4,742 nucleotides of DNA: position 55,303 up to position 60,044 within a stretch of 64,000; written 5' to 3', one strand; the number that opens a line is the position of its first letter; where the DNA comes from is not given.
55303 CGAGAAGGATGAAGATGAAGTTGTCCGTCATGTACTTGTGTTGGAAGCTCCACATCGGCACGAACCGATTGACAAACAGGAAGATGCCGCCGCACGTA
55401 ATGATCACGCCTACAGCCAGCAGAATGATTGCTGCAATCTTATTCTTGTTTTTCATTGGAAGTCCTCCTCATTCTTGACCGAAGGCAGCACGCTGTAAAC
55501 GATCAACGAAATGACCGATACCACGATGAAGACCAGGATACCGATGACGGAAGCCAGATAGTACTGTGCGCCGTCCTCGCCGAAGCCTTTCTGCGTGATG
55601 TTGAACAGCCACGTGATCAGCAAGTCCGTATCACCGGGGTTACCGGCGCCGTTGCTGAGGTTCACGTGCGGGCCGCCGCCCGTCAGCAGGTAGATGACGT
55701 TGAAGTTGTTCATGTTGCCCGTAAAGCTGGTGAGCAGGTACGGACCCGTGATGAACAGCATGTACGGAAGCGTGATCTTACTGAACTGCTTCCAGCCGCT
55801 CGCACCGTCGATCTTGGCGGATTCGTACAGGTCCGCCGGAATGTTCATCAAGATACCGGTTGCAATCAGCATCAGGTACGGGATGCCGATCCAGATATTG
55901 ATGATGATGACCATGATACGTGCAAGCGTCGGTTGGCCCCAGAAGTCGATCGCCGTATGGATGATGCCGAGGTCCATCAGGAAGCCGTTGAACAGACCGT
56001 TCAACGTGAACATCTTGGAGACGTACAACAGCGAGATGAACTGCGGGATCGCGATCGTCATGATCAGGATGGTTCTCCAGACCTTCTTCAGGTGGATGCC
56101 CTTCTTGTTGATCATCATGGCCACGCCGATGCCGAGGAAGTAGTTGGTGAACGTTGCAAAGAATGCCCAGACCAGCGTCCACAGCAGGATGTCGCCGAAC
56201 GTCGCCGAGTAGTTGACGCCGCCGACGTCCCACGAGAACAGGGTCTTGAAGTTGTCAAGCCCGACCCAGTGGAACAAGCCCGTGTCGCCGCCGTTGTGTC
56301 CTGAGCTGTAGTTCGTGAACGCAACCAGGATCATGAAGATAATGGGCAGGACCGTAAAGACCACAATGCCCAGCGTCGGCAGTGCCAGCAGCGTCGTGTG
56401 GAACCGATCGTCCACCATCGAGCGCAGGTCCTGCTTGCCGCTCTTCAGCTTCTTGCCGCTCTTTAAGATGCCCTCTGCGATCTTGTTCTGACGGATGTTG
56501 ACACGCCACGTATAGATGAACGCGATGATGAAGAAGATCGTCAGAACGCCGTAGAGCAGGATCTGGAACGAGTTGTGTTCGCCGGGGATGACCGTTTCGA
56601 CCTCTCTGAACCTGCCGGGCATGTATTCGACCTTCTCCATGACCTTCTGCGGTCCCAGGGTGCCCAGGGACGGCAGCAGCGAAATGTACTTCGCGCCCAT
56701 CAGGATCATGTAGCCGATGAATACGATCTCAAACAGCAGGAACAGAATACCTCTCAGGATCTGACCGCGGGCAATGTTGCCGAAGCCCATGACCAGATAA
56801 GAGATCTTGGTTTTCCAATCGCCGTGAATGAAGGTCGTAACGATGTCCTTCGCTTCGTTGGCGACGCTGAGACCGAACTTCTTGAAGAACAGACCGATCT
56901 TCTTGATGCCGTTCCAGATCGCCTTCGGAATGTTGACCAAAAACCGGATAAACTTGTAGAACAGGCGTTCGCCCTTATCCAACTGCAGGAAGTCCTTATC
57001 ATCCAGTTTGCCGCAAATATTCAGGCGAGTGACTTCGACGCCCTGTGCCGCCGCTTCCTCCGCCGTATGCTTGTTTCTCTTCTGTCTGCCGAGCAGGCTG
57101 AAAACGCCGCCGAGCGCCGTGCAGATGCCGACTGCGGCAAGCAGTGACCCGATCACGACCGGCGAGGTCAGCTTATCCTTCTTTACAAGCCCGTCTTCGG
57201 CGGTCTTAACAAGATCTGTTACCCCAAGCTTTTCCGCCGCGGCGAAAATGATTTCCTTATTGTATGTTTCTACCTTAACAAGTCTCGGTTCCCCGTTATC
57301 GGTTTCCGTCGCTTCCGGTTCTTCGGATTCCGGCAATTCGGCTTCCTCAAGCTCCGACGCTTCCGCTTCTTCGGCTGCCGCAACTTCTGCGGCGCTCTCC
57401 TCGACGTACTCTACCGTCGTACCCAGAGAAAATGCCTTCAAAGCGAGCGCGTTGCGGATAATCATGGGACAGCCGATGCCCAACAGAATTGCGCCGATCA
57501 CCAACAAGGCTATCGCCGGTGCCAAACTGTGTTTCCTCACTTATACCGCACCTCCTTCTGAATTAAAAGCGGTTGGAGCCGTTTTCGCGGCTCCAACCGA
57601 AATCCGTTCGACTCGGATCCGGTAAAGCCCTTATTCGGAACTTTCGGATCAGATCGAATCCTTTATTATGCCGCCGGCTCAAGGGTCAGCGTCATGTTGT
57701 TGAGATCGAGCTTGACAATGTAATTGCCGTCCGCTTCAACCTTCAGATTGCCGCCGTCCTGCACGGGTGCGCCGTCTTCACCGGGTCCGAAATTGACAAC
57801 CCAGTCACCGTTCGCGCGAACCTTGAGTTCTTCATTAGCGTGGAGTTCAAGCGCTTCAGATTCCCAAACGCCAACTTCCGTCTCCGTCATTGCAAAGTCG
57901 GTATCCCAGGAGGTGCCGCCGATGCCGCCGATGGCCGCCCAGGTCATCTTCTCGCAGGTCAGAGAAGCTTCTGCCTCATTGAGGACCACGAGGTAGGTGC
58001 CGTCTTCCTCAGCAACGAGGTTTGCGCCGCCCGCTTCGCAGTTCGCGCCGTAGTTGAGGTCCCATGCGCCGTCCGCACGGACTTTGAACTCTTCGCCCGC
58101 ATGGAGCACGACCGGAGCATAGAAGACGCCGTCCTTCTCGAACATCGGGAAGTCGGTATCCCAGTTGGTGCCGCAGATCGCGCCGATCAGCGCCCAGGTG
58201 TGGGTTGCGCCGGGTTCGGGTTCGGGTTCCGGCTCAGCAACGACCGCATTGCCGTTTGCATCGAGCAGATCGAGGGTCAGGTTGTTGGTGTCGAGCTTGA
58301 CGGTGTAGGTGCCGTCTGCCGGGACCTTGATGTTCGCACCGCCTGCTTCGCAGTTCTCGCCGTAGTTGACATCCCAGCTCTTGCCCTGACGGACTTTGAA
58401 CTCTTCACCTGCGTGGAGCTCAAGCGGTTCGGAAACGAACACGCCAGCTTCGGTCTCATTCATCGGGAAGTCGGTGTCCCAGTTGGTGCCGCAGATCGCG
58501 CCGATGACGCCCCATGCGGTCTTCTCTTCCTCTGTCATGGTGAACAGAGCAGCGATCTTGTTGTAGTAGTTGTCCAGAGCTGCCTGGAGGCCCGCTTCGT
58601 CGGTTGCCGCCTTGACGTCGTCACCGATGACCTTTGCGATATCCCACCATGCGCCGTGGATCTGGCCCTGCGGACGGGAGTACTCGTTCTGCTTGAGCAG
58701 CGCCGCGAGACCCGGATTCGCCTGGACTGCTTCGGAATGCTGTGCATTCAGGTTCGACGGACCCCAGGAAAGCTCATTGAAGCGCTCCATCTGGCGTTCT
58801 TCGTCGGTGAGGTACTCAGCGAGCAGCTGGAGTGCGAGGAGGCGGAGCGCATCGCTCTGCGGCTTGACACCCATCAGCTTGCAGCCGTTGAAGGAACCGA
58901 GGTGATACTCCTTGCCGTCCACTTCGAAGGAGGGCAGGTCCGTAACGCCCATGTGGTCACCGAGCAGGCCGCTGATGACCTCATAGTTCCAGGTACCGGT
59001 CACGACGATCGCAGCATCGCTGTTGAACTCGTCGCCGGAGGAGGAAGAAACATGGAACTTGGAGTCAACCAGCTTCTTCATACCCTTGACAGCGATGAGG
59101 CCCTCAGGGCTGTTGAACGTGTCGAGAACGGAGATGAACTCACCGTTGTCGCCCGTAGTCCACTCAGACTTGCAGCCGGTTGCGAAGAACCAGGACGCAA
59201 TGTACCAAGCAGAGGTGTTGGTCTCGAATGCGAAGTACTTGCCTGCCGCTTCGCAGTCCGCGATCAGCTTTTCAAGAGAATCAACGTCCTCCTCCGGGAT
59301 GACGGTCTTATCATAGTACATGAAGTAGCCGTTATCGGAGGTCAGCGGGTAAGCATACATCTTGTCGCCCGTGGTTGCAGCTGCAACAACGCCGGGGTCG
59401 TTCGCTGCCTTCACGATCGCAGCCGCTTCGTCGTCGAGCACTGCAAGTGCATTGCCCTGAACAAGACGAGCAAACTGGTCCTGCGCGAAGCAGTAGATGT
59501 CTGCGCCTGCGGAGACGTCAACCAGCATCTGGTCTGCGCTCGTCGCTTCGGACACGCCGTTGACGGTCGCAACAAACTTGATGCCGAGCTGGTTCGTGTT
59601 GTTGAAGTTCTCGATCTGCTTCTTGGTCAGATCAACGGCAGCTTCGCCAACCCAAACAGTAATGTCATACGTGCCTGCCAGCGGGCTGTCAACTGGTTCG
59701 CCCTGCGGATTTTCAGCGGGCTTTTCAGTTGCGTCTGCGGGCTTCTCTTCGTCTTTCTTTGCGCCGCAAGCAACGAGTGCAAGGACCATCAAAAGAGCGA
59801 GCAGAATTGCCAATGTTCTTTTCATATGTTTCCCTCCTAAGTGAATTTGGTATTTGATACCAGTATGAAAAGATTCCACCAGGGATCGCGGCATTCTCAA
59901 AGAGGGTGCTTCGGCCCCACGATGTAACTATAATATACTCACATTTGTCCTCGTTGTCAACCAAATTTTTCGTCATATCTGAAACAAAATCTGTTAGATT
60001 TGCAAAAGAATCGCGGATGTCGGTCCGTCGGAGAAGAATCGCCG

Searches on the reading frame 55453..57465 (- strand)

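Call 33: search_protein_families(library=pfam, proteins=[window:55453-57465:-], max_evalue=0.000001)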
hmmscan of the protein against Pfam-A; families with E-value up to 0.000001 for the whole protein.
window:55453-57465:- (670 aa): 1 family
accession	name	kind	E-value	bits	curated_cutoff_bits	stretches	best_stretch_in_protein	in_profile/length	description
PF00528.27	BPD_transp_1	-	2.3e-16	60.5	26.4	1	443-660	3-178/184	Binding-protein-dependent transport system inner membrane component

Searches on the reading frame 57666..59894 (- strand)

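Call 33: search_protein_families(library=pfam, proteins=[window:57666-59894:-], max_evalue=0.000001)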
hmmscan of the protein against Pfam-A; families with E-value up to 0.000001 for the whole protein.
window:57666-59894:- (742 aa): 3 families
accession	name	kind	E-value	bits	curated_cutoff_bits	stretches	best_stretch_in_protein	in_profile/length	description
PF13416.11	SBP_bac_8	-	9.6e-24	85.1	27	1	94-398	3-279/279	Bacterial extracellular solute-binding protein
PF16411.10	SusF_SusE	-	8.3e-16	59.2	27.5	1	569-735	1-166/167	Outer membrane protein SusF_SusE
PF22058.2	X25_BaPul_like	-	3.8e-08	33.8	27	0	477-536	26-80/87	Pullulanase X25 domain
